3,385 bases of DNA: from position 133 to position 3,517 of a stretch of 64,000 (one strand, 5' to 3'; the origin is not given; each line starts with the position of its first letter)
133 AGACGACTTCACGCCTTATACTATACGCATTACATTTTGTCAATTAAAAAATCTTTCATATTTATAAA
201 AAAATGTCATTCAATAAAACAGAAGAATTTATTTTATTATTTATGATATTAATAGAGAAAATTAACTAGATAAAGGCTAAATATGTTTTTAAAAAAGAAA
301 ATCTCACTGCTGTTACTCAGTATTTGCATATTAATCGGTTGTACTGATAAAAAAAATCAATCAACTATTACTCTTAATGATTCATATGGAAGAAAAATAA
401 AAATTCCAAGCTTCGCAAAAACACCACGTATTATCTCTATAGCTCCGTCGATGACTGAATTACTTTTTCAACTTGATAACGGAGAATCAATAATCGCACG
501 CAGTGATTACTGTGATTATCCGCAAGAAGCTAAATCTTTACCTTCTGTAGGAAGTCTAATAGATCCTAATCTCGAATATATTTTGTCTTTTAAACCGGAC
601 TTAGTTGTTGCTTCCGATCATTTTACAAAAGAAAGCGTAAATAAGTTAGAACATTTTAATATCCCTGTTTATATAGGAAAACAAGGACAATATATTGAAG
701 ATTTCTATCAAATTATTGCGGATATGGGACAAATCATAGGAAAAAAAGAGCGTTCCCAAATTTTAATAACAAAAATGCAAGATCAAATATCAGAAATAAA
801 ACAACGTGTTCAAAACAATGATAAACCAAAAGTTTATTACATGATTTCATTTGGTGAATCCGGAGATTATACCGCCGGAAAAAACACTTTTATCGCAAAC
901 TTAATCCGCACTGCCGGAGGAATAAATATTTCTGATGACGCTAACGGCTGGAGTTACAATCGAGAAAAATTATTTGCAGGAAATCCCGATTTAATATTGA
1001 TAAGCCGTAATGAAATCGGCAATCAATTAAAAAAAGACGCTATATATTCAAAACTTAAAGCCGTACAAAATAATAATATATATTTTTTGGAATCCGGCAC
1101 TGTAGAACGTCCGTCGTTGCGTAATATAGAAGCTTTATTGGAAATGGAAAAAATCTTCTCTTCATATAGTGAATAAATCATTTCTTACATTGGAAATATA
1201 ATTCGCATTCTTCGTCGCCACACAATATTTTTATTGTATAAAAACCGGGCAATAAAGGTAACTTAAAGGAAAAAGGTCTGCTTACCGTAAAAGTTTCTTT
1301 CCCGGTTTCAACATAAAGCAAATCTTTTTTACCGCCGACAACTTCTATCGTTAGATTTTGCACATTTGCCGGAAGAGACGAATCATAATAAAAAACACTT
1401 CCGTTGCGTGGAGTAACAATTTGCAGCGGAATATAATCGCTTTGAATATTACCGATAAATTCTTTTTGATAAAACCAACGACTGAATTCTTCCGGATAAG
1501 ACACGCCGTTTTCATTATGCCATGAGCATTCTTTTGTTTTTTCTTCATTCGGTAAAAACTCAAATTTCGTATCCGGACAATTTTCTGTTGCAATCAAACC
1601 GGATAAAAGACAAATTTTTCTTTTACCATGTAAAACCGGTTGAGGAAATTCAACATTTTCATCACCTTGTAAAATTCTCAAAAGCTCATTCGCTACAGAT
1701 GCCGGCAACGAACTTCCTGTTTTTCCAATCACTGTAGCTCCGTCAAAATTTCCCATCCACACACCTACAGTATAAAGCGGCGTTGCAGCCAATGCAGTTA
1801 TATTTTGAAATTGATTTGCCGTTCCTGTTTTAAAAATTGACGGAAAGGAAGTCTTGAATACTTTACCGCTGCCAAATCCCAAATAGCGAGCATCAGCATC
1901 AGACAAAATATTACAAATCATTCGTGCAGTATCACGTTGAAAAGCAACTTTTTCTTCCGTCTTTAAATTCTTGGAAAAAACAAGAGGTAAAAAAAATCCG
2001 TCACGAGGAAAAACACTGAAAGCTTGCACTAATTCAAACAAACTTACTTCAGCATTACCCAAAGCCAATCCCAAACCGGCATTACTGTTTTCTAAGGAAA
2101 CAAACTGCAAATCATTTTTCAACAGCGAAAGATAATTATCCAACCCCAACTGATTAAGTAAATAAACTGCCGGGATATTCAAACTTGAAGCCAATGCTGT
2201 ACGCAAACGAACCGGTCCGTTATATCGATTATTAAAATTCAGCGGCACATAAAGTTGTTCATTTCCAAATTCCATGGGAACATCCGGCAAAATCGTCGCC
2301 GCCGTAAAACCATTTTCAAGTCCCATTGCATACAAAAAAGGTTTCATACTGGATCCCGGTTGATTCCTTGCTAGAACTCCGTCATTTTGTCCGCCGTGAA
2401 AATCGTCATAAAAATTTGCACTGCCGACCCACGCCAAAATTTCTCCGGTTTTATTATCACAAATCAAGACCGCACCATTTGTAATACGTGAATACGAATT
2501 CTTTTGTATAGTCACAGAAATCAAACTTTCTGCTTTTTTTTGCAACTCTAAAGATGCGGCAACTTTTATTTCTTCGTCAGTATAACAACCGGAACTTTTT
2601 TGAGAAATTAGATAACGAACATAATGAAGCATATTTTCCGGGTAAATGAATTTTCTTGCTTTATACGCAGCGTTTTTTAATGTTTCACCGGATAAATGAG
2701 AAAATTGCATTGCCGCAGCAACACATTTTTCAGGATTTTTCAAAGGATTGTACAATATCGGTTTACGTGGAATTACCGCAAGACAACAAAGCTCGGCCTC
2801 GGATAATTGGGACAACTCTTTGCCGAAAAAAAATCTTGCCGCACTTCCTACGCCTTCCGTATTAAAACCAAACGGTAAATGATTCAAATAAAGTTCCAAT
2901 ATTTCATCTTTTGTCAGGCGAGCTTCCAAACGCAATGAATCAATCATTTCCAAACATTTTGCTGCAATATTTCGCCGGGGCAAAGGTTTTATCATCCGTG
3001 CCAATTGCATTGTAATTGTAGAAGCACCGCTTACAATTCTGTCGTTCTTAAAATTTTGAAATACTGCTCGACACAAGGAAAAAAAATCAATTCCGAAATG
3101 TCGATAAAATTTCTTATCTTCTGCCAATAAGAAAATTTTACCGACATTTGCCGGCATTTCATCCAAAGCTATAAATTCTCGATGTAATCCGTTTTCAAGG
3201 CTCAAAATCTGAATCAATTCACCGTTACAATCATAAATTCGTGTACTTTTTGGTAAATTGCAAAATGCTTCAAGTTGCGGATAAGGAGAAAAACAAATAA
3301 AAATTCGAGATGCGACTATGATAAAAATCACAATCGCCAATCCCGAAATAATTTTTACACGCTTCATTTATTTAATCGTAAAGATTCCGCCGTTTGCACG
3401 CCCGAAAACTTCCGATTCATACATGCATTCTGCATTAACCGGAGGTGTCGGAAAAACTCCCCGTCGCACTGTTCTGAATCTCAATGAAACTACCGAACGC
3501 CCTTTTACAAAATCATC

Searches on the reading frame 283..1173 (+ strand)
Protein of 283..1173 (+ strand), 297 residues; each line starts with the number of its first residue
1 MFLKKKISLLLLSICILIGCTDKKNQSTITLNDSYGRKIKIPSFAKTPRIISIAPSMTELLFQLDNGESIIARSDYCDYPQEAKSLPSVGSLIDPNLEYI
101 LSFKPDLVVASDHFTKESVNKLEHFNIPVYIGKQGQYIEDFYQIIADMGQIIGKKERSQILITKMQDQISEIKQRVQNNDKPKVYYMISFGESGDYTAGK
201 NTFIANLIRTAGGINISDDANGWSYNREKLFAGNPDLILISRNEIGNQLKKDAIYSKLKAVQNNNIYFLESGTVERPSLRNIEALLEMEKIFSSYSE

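Call 27: search_protein_families(library=pfam, proteins=[window:283-1173:+], max_evalue=0.00001)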
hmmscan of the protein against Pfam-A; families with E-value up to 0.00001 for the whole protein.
window:283-1173:+ (297 aa): 1 family
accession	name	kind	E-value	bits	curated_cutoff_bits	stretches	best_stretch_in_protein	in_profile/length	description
PF01497.23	Peripla_BP_2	-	4.4e-34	118.4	27.5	1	50-271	1-233/235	Periplasmic binding protein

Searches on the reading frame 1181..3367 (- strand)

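Call 27: search_protein_families(library=pfam, proteins=[window:1181-3367:-], max_evalue=0.00001)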
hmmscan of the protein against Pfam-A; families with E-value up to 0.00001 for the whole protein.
window:1181-3367:- (729 aa): 2 families
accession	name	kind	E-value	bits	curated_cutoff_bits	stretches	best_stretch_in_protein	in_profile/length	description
PF00912.28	Transgly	-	3.2e-49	167.2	27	1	58-216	9-167/178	Transglycosylase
PF00905.27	Transpeptidase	-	2.9e-20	73.1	22.1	1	298-523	1-248/299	Penicillin binding protein transpeptidase domain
